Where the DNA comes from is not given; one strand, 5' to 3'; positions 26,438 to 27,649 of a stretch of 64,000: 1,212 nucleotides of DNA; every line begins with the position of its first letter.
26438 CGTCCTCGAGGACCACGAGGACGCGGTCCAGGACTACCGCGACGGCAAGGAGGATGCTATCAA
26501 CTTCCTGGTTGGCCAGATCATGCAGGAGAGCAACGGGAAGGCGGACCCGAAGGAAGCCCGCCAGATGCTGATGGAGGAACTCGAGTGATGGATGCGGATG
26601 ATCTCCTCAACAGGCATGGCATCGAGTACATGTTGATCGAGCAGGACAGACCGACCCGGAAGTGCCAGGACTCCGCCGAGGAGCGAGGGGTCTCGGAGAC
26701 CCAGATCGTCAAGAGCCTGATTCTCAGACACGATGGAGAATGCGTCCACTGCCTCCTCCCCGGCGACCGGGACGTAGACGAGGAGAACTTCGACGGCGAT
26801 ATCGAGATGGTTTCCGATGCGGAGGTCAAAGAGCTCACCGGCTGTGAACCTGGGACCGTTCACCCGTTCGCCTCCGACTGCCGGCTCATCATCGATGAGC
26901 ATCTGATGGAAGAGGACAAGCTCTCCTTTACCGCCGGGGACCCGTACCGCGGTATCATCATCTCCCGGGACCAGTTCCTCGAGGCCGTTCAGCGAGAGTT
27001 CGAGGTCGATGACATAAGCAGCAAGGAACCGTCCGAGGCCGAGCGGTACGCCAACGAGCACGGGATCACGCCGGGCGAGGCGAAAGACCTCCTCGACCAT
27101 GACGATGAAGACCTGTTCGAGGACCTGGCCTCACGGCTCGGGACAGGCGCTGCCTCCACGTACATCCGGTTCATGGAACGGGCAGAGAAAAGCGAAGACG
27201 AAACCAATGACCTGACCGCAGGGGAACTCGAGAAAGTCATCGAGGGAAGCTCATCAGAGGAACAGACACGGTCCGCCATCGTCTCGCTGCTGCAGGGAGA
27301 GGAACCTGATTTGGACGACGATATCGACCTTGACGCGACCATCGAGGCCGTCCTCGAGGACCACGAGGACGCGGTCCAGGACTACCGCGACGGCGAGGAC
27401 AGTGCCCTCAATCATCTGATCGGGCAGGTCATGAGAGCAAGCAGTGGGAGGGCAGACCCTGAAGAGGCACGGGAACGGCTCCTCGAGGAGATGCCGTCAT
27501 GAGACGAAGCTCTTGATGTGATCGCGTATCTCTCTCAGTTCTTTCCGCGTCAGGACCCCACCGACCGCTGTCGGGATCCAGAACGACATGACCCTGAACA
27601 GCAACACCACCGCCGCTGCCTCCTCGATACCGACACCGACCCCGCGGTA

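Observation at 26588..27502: YbaK-type trans-editing domain fused to the GatB tRNA-binding module, coupled to gatB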

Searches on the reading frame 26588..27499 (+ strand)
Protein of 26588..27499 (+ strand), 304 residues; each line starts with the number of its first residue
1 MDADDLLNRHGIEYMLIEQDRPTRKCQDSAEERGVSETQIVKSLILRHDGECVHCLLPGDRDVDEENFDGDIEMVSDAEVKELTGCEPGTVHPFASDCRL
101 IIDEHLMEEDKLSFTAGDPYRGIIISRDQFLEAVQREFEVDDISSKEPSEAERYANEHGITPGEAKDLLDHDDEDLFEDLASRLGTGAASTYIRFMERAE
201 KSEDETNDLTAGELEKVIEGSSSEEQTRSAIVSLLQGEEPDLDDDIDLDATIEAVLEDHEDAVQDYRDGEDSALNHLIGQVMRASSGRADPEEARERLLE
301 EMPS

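Call 3: search_protein_families(library=pfam, proteins=[window:26588-27499:+], max_evalue=1)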
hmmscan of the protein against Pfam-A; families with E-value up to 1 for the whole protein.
window:26588-27499:+ (304 aa): 6 families
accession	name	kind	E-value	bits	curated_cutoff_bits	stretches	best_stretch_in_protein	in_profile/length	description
PF04073.20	tRNA_edit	-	5.2e-19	69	25.5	1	21-131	2-121/123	Aminoacyl-tRNA editing domain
PF02637.23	GatB_Yqey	-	1.1e-14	54.9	27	1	213-301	61-147/148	GatB domain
PF22798.2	DUF5817_CT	-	0.0086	16.3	29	0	148-170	13-37/54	DUF5817, C-terminal domain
PF17675.6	APG6_N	-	0.025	15.5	45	1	190-268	26-106/132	Apg6 coiled-coil region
PF17005.11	WD40_like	-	0.025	14.4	40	1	44-101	57-116/301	WD40-like domain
PF02737.24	3HCDH_N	-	0.12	12.7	22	1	193-260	25-91/180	3-hydroxyacyl-CoA dehydrogenase, NAD binding domain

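Call 4: search_protein_families(library=ncbifam, proteins=[window:26588-27499:+], max_evalue=1)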
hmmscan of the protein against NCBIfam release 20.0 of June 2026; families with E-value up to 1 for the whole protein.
window:26588-27499:+ (304 aa): 11 families
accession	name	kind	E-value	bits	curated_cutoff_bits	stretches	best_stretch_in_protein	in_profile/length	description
NF004012.0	PRK05477.1-2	equivalog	1.9e-14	53.3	338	1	208-302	386-478/481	Asp-tRNA(Asn)/Glu-tRNA(Gln) amidotransferase subunit GatB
TIGR00133.1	gatB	equivalog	2.1e-12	46.4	314.8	1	216-301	396-479/481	Asp-tRNA(Asn)/Glu-tRNA(Gln) amidotransferase subunit GatB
NF004014.0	PRK05477.1-4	equivalog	6.6e-11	41.6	414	1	217-299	391-471/475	Asp-tRNA(Asn)/Glu-tRNA(Gln) amidotransferase subunit GatB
NF004011.1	PRK05477.1-1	equivalog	1.6e-10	40.3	680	1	241-302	412-473/475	Asp-tRNA(Asn)/Glu-tRNA(Gln) amidotransferase subunit GatB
NF011291.0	PRK14703.1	equivalog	1.7e-10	39.8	681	1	242-301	707-766/769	glutamine--tRNA ligase/YqeY domain fusion protein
TIGR00011.1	YbaK_EbsC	equivalog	6.3e-10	39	153.25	1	4-137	4-147/152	Cys-tRNA(Pro) deacylase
NF004013.0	PRK05477.1-3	equivalog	1.8e-08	33.4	653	1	212-302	415-499/501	Asp-tRNA(Asn)/Glu-tRNA(Gln) amidotransferase subunit GatB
NF003107.0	PRK04028.1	equivalog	7.9e-08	31.1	456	1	147-302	455-624/630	Glu-tRNA(Gln) amidotransferase subunit GatE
NF004015.0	PRK05477.1-5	equivalog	9.1e-08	31.1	628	1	219-298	405-482/488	Asp-tRNA(Asn)/Glu-tRNA(Gln) amidotransferase subunit GatB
NF006625.0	PRK09194.1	equivalog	3.8e-07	29.4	558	1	23-118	257-359/559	proline--tRNA ligase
TIGR00993.1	3a0901s04IAP86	subfamily_domain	0.11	10.7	660.7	1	54-157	374-475/763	chloroplast protein import component Toc86/159, G and M domains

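Call 6: find_homologous_proteins(query=window:26588-27499:+, max_evalue=0.001)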
Query window:26588-27499:+ (304 aa): 61 proteins with E <= 0.001 among 2607 candidates.
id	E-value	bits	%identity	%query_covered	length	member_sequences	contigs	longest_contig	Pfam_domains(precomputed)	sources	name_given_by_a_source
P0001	1.5e-191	654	100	100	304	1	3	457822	PF02637.24,PF04073.21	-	-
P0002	3.9e-154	531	80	100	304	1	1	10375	PF02637.24,PF04073.21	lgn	-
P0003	3.7e-152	524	80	100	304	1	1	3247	PF02637.24,PF04073.21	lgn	-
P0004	5.1e-148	511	78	100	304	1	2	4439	PF02637.24,PF04073.21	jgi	-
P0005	5.4e-73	265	45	98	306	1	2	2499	PF02637.24,PF04073.21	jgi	-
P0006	5.1e-50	189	37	99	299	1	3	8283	PF02637.24,PF04073.21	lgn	-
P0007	7.2e-50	189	39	99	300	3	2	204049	PF02637.24,PF04073.21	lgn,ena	-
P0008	1.2e-49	188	40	99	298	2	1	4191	PF02637.24,PF04073.21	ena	-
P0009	3.3e-49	186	39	97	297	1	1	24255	PF02637.24,PF04073.21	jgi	jgi:prolyl-tRNA editing enzyme YbaK/EbsC (Cys-tRNA(Pro) deacylase)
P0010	1.4e-48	184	37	99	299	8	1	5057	PF02637.24,PF04073.21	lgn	-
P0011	2.1e-48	184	36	99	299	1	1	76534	PF02637.24,PF04073.21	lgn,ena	-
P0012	4.3e-48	183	37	99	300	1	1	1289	PF02637.24,PF04073.21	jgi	jgi:prolyl-tRNA editing enzyme YbaK/EbsC (Cys-tRNA(Pro) deacylase)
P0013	4.8e-48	183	39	99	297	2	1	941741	PF02637.24,PF04073.21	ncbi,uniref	ncbi:YbaK/EbsC family protein [Candidatus Nanohalococcus occultus]|uniref:YbaK/EbsC family protein n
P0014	5.1e-48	183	36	98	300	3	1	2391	PF02637.24,PF04073.21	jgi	jgi:prolyl-tRNA editing enzyme YbaK/EbsC (Cys-tRNA(Pro) deacylase)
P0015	6.6e-48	182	37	99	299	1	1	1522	PF02637.24,PF04073.21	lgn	-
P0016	1.2e-47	181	36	99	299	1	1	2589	PF02637.24,PF04073.21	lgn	-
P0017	1.4e-47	181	37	99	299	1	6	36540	PF02637.24,PF04073.21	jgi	jgi:prolyl-tRNA editing enzyme YbaK/EbsC (Cys-tRNA(Pro) deacylase)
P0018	3.4e-47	180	35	99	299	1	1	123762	PF02637.24,PF04073.21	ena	-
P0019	6.7e-47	179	36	99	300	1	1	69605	PF02637.24,PF04073.21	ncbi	-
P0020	2.5e-46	177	36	99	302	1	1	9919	PF02637.24,PF04073.21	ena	-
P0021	2.6e-46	177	33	99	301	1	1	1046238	PF02637.24,PF04073.21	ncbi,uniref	ncbi:YbaK/EbsC family protein [Candidatus Nanosalina sp. VS9-1]|uniref:YbaK/EbsC family protein n=1 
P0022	3.6e-46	177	36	99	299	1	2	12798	PF02637.24,PF04073.21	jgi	jgi:prolyl-tRNA editing enzyme YbaK/EbsC (Cys-tRNA(Pro) deacylase)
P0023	5.9e-46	176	34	99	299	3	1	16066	PF02637.24,PF04073.21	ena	-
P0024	9.6e-46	175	37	99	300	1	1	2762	PF02637.24,PF04073.21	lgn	-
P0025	2.0e-45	174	35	99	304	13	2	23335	PF02637.24,PF04073.21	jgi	-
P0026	3.0e-45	173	37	98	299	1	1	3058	PF02637.24,PF04073.21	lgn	-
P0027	4.5e-45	173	37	99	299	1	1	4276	PF02637.24,PF04073.21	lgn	-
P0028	1.2e-44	171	36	99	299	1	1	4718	PF02637.24,PF04073.21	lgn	-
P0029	1.3e-44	171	37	99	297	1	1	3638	PF02637.24,PF04073.21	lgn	-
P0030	1.9e-44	171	34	99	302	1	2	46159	PF02637.24,PF04073.21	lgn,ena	-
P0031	3.5e-44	170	34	99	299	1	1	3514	PF02637.24,PF04073.21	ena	-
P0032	6.7e-44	169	36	99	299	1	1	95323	PF02637.24,PF04073.21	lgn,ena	-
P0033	7.4e-44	169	36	97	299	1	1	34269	PF02637.24,PF04073.21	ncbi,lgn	ncbi:MAG: YbaK/EbsC family protein [Candidatus Nanosalina sp.]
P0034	1.1e-43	168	36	99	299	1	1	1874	PF02637.24,PF04073.21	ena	-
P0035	1.1e-43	168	34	99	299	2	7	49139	PF02637.24,PF04073.21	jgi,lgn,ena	-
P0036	1.3e-43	168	38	99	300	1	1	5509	PF02637.24,PF04073.21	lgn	-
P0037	2.4e-43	167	34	99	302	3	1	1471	PF02637.24,PF04073.21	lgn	-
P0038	6.3e-43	166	35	99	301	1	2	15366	PF02637.24,PF04073.21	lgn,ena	-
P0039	7.1e-43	166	34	99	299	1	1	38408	PF02637.24,PF04073.21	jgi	-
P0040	8.0e-43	166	34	99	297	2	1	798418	PF02637.24,PF04073.21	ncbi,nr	ncbi:MAG: hypothetical protein J07AB43_16540 [Candidatus Nanosalina sp. J07AB43]|nr:MAG: hypothetica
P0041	1.5e-42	165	33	99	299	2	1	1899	PF02637.24,PF04073.21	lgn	-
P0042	1.9e-42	164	35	99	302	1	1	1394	PF02637.24,PF04073.21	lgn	-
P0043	5.7e-42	163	37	99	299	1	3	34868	PF02637.24,PF04073.21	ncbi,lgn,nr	ncbi:MAG: hypothetical protein MUP66_00560 [Candidatus Nanohaloarchaeota archaeon QJJ-5]|nr:hypothet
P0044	1.7e-41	161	32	98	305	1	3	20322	PF02637.24,PF04073.21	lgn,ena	-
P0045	2.3e-41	161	34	99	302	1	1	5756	PF02637.24,PF04073.21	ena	-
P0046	3.4e-41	160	35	98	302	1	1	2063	PF02637.24,PF04073.21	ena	-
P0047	6.9e-41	159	35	99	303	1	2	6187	PF02637.24,PF04073.21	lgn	-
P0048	1.4e-40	158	34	98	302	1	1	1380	PF02637.24,PF04073.21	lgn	-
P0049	8.6e-40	156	32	99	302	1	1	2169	PF02637.24,PF04073.21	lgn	-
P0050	9.1e-40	155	35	98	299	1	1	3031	PF02637.24,PF04073.21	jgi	jgi:prolyl-tRNA editing enzyme YbaK/EbsC (Cys-tRNA(Pro) deacylase)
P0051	9.4e-40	155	33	99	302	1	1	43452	PF02637.24,PF04073.21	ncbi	-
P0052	2.0e-39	154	32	99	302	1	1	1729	PF02637.24,PF04073.21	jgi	-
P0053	7.9e-39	152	34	99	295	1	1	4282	PF02637.24,PF04073.21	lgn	-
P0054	9.1e-39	152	34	98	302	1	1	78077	PF02637.24,PF04073.21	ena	-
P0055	3.5e-38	150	35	98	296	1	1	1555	PF02637.24,PF04073.21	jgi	jgi:prolyl-tRNA editing enzyme YbaK/EbsC (Cys-tRNA(Pro) deacylase)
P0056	4.6e-37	147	33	98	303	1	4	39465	PF02637.24,PF04073.21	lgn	-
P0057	9.8e-37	146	33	99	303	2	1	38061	PF02637.24,PF04073.21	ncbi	ncbi:MAG: YbaK/EbsC family protein [Candidatus Nanohaloarchaea archaeon]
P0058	2.6e-30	124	32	96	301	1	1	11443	PF02637.24,PF04073.21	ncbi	ncbi:MAG: YbaK/EbsC family protein [Candidatus Nanohaloarchaea archaeon]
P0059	1.5e-11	63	55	23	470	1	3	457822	PF02637.24,PF02934.21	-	-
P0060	2.5e-4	39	24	50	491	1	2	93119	PF02637.24,PF02934.21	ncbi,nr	ncbi:MAG: Asp-tRNA(Asn)/Glu-tRNA(Gln) amidotransferase subunit GatB [Chloroflexi bacterium]|nr:Asp-t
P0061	9.4e-4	37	29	49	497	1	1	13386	PF02637.24,PF02934.21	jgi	jgi:aspartyl-tRNA(Asn)/glutamyl-tRNA(Gln) amidotransferase subunit B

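Call 10: find_encoding_contigs(protein=P0013, flank=6000, max_places=2)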
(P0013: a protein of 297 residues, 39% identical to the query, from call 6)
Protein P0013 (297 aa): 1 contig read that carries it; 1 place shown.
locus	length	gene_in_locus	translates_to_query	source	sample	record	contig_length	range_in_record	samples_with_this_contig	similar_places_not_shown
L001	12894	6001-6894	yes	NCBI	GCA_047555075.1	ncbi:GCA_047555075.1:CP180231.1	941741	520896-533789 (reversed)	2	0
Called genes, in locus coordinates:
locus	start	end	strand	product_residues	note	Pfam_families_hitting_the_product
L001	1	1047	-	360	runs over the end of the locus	PF00091:Tubulin, PF12327:FtsZ_C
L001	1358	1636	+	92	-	PF02686:GatC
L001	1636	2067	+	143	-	PF00293:NUDIX, PF14815:NUDIX_4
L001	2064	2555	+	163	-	PF00149:Metallophos, PF12850:Metallophos_2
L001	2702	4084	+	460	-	PF01425:Amidase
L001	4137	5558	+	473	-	PF02934:GatB_N, PF02637:GatB_Yqey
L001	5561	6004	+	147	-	-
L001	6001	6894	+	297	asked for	PF04073:tRNA_edit, PF02637:GatB_Yqey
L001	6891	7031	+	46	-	-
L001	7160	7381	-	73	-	PF20068:Amphi-Trp (weak)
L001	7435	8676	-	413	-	PF05673:DUF815 (weak), PF00004:AAA, PF07724:AAA_2 (weak), PF07728:AAA_5 (weak), PF13191:AAA_16 (faint), PF13401:AAA_22 (faint), PF17862:AAA_lid_3 (weak)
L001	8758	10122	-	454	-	-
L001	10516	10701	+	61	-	PF24351:DUF7511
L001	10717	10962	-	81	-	PF01396:Zn_ribbon_Top1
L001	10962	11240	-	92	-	-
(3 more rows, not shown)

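Call 11: find_encoding_contigs(protein=P0021, flank=6000, max_places=2)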
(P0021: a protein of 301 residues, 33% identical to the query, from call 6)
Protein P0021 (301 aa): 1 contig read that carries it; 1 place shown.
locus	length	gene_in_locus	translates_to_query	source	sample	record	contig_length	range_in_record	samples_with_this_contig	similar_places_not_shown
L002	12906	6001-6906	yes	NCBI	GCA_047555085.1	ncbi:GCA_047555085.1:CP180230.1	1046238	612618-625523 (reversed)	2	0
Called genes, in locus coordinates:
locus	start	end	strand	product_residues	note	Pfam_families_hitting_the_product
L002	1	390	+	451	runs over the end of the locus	PF07705:CARDB (weak)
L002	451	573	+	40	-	-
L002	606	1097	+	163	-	-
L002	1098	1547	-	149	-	-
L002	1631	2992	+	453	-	PF01425:Amidase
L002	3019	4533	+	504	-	PF00348:polyprenyl_synt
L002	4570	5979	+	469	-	PF02934:GatB_N, PF02637:GatB_Yqey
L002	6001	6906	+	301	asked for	PF04073:tRNA_edit, PF02637:GatB_Yqey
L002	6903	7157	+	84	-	-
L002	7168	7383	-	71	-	-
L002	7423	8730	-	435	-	PF05673:DUF815 (faint), PF00004:AAA, PF07724:AAA_2 (weak), PF07728:AAA_5 (weak), PF13191:AAA_16 (faint), PF13401:AAA_22 (faint), PF17862:AAA_lid_3 (weak)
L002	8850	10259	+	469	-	PF00224:PK, PF02887:PK_C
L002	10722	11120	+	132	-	PF00293:NUDIX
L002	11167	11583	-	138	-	PF00582:Usp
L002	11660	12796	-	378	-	PF01941:AdoMet_Synthase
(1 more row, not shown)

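Call 12: find_encoding_contigs(protein=P0040, flank=6000, max_places=2)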
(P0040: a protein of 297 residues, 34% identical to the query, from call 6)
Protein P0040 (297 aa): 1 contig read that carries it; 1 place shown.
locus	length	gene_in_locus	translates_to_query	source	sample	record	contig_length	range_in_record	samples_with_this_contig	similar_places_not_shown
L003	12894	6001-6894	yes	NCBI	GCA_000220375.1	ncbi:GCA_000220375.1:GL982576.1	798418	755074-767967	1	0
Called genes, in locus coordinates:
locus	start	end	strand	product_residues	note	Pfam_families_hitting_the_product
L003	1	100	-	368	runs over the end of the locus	PF00091:Tubulin, PF12327:FtsZ_C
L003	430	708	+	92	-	PF02686:GatC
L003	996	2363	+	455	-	PF01425:Amidase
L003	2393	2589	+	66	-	-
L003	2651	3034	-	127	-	PF01636:APH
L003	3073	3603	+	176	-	PF13302:Acetyltransf_3, PF13420:Acetyltransf_4, PF13523:Acetyltransf_8 (faint), PF00583:Acetyltransf_1, PF13508:Acetyltransf_7 (weak)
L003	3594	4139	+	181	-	PF13302:Acetyltransf_3, PF13420:Acetyltransf_4, PF13673:Acetyltransf_10 (weak), PF00583:Acetyltransf_1, PF13508:Acetyltransf_7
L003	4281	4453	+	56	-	-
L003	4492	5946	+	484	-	PF02934:GatB_N, PF02637:GatB_Yqey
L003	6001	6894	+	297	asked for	PF04073:tRNA_edit, PF02637:GatB_Yqey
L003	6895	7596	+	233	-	-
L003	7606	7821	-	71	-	-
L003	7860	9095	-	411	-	PF05673:DUF815 (faint), PF00004:AAA, PF07724:AAA_2 (weak), PF07728:AAA_5 (weak), PF13191:AAA_16 (faint), PF13401:AAA_22 (faint), PF17862:AAA_lid_3 (weak)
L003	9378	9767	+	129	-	PF00293:NUDIX, PF14815:NUDIX_4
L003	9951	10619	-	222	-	PF03848:TehB, PF13489:Methyltransf_23, PF01209:Ubie_methyltran (weak), PF01728:FtsJ (weak), PF08241:Methyltransf_11, PF08242:Methyltransf_12, PF13649:Methyltransf_25, PF13847:Methyltransf_31, +1 more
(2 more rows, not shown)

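Call 15: search_solved_structures(query=A1, max_evalue=0.01, show_alignments=3)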
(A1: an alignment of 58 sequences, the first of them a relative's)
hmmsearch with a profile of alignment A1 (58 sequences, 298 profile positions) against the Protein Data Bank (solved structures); distinct sequences matched with E-value up to 0.01: 14.
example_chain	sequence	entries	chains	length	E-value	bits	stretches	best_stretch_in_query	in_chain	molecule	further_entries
1wdv_A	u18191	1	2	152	1.2e-14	57.5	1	4-132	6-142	hypothetical protein APE2540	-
2df4_B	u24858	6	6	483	6.5e-13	51.9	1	229-297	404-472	Aspartyl/glutamyl-tRNA(Asn/Gln) amidotransferase subunit B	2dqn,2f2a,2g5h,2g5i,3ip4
3al0_B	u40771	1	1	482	2.8e-12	49.8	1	185-296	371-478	Aspartyl/glutamyl-tRNA(Asn/Gln) amidotransferase subunit B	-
3h0l_B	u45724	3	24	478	3.3e-11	46.2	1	205-295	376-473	Aspartyl/glutamyl-tRNA(Asn/Gln) amidotransferase subunit B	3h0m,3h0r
2cx5_A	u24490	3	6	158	8.3e-09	38.4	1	15-112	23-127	A PUTATIVE TRANS-EDITING ENZYME | Putative uncharacterized protein TTHA1699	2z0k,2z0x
2hz7_A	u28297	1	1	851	1.5e-08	37.5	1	242-297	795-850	Glutaminyl-tRNA synthetase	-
3rij_A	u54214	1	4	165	3.6e-06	29.7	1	15-113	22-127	SC_2cx5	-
3op6_A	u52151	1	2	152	3.8e-05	26.4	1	4-132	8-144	Uncharacterized protein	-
3ri0_A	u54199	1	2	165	5.7e-05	25.8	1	15-113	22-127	BB_2cx5_001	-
2d6f_C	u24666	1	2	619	0.00062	22.4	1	154-297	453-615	Glutamyl-tRNA(Gln) amidotransferase subunit E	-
1zq1_C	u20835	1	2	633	0.0043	19.6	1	157-297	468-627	Glutamyl-tRNA(Gln) amidotransferase subunit E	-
1dbu_A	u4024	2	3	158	0.0078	18.8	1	5-135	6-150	cysteinyl-tRNA(Pro) deacylase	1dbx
2dxa_A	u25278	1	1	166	0.0082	18.7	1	3-135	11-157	Protein ybaK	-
7unh_A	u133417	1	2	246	0.0087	18.6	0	240-268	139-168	SP2 designed chlorophyll dimer protein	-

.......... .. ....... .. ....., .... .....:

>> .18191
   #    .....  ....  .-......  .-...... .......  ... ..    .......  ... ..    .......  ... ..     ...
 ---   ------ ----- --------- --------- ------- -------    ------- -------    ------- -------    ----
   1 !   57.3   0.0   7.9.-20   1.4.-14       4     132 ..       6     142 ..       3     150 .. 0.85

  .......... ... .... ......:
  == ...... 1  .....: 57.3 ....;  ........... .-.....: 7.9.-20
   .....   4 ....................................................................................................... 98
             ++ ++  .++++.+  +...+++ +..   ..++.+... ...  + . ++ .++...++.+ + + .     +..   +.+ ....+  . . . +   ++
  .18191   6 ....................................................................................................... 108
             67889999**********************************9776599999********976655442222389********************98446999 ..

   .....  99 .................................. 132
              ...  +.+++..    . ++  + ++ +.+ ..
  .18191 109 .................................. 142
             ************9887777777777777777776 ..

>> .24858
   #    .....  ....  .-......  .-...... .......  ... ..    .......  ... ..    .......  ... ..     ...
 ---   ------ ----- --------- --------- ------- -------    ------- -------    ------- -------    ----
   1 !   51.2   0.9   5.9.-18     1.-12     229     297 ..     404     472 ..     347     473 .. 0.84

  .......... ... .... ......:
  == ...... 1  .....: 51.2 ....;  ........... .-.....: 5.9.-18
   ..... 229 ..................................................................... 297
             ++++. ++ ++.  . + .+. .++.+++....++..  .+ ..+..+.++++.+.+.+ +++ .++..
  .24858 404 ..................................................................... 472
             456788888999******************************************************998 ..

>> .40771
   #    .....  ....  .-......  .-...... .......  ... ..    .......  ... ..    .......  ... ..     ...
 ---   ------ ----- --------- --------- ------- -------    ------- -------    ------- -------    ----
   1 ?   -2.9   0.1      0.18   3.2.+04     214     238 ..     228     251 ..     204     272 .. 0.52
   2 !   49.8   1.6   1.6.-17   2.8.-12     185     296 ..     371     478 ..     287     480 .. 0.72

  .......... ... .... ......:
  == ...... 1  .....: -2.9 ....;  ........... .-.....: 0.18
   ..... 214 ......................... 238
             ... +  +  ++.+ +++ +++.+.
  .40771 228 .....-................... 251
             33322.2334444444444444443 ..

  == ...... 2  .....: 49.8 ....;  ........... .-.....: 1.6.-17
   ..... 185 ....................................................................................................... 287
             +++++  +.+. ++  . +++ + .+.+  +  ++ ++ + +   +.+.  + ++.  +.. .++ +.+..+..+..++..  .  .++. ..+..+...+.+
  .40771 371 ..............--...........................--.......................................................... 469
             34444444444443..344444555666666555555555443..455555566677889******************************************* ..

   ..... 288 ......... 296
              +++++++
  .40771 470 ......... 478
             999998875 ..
